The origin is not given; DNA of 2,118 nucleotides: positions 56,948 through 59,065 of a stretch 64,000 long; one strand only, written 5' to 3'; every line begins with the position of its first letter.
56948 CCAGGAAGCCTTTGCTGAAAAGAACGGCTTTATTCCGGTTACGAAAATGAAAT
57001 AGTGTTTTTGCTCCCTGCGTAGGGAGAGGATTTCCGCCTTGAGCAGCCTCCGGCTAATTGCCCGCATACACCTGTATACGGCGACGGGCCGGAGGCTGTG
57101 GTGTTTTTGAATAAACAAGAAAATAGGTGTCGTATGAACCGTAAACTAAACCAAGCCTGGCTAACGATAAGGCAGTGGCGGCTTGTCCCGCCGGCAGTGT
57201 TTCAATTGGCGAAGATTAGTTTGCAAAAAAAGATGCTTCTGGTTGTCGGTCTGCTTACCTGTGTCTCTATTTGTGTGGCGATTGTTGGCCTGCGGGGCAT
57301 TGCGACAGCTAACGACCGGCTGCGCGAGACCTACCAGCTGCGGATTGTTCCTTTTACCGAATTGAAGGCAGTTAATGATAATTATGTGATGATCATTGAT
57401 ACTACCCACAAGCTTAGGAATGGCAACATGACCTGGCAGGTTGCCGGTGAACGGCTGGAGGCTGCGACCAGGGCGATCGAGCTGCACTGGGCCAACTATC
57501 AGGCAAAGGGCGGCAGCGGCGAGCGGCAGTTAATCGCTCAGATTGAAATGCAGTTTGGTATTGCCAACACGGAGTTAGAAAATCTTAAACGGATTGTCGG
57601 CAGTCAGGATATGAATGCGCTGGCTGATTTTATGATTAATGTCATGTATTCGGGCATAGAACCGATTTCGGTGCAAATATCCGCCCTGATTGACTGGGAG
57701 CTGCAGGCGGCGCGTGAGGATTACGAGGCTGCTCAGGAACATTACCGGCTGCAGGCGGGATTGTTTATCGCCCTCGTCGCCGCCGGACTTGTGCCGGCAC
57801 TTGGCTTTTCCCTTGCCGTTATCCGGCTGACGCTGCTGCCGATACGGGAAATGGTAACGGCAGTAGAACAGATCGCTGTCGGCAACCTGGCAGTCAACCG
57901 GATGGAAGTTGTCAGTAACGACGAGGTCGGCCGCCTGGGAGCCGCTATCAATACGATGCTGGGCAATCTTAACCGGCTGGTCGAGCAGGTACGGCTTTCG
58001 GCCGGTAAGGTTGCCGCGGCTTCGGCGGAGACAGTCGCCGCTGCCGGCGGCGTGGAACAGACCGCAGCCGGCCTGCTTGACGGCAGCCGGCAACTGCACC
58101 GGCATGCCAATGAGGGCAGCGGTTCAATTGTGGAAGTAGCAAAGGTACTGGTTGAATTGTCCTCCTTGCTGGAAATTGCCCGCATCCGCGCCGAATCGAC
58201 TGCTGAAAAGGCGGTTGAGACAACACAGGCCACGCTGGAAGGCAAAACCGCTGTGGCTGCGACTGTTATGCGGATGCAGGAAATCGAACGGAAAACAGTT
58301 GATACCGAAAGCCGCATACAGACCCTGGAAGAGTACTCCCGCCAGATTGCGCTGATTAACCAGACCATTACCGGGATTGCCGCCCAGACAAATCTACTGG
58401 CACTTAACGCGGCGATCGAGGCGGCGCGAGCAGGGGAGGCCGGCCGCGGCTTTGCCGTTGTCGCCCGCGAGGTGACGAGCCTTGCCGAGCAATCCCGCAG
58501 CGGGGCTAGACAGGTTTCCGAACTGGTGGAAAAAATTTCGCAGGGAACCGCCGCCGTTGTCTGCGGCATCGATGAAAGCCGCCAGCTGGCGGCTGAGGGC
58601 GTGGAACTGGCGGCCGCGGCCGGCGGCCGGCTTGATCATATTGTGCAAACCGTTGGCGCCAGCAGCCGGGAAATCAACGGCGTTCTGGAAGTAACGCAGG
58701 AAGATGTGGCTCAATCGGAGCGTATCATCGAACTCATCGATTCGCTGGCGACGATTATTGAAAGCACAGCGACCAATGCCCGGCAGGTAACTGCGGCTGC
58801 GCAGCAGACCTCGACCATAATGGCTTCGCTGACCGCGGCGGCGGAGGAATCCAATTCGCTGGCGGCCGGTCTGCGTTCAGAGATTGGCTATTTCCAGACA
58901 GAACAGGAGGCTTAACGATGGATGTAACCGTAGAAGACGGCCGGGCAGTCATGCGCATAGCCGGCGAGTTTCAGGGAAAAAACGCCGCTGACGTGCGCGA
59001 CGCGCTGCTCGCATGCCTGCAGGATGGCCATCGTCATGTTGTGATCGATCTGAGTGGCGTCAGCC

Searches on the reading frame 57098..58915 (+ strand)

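Call 67: search_protein_families(library=pfam, proteins=[window:57098-58915:+], max_evalue=0.001)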
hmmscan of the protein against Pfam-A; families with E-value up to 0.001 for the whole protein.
window:57098-58915:+ (605 aa): 4 families
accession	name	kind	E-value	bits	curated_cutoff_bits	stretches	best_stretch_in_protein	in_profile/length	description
PF00015.26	MCPsignal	-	2.1e-35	122.5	34.6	1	370-541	2-159/172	Methyl-accepting chemotaxis protein (MCP) signalling domain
PF00672.30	HAMP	-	2.6e-12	47.3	25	1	241-292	2-52/53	HAMP domain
PF02203.21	TarH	-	3.8e-09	37.1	25.2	1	38-205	3-177/177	Tar ligand binding domain homologue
PF12729.13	4HB_MCP_1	-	7.5e-07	29.3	27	1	40-216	2-181/181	Four helix bundle sensory module for signal transduction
